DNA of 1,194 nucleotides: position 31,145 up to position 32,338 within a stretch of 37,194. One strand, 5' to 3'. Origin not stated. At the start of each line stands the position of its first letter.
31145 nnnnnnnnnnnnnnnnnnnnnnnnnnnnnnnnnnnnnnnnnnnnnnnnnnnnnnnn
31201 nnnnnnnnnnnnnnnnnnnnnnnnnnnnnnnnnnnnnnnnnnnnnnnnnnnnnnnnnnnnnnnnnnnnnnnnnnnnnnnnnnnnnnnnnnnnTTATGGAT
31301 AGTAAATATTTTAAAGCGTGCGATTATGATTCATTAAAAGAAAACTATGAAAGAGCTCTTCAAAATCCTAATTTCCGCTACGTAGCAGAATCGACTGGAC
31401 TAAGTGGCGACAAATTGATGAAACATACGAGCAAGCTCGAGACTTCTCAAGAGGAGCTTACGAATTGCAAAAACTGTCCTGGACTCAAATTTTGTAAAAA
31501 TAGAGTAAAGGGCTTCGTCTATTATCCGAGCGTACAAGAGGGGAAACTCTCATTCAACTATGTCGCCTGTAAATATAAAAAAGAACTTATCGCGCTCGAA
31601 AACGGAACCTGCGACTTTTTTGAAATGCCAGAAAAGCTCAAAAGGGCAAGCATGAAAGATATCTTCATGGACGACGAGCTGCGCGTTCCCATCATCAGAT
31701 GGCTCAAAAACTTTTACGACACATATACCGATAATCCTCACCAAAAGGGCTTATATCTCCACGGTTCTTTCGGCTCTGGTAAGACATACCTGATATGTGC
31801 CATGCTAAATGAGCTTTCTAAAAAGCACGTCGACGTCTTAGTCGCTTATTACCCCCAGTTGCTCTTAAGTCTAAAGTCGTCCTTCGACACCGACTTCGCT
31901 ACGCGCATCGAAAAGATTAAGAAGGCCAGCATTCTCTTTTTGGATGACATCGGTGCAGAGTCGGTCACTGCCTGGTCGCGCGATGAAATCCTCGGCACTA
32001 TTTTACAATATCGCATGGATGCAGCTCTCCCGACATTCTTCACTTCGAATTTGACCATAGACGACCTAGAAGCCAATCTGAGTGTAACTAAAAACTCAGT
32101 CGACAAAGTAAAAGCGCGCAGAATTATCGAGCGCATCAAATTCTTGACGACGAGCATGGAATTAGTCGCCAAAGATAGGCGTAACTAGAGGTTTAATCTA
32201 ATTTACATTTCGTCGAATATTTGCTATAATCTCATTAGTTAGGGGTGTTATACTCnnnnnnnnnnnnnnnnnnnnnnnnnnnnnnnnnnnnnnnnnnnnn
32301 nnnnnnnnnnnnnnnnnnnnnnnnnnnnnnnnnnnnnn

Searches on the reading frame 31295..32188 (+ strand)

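Call 77: search_protein_families(library=pfam, proteins=[window:31295-32188:+], max_evalue=0.001)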
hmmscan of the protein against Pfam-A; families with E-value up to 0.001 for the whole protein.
window:31295-32188:+ (297 aa): 4 families
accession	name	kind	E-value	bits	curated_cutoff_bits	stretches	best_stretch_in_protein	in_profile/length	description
PF01695.23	IstB_IS21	-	5.3e-06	26.5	24.1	1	151-261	93-202/238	IstB-like ATP binding protein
PF00004.35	AAA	-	0.00022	22.1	21.2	1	153-221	1-68/131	ATPase family associated with various cellular activities (AAA)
PF03969.22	AFG1_ATPase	-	0.00058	19.4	27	1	135-180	47-92/361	AFG1-like ATPase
PF13191.12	AAA_16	-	0.00091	20.2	32.6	0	149-214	24-80/167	AAA ATPase domain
